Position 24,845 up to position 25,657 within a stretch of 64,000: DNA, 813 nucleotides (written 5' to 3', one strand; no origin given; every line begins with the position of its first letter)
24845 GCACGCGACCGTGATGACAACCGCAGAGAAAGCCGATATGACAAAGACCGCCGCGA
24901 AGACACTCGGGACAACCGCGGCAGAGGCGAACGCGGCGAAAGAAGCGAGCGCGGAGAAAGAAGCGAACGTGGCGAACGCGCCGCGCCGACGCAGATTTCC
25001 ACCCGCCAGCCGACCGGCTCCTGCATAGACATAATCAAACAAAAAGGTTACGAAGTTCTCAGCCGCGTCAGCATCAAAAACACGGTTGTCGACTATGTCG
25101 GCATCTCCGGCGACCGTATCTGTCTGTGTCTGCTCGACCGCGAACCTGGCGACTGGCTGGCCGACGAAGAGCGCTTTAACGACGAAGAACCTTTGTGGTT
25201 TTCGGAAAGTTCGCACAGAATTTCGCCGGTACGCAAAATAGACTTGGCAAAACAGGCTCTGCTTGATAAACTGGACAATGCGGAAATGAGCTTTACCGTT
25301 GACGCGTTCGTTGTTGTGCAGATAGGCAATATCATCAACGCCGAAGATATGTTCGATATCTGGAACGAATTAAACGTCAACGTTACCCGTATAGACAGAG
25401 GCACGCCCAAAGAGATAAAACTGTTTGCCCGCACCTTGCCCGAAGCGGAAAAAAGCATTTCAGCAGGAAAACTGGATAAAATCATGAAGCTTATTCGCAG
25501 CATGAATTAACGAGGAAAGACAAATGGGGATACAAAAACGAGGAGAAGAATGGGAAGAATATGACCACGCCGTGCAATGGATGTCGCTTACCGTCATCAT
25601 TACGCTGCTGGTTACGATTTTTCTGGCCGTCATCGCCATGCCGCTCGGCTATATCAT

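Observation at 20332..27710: Orphan VirD4/TraG-type coupling ATPase closing a six-gene cluster of unrecognisable proteins, set between core genes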

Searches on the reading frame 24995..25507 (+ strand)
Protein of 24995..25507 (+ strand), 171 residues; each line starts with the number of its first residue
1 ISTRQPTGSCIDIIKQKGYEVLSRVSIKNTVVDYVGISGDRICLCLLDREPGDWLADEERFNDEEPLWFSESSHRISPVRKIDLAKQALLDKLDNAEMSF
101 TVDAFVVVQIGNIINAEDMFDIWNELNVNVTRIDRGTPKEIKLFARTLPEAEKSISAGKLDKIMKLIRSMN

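Call 97: search_protein_families(library=pfam, proteins=[window:24995-25507:+], max_evalue=1)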
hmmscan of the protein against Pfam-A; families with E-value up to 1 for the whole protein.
window:24995-25507:+ (171 aa): 1 family
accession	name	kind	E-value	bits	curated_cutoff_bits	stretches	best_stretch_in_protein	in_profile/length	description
PF00930.27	DPPIV_N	-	0.21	10.7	22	1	53-77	92-116/354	Dipeptidyl peptidase IV (DPP IV) N-terminal region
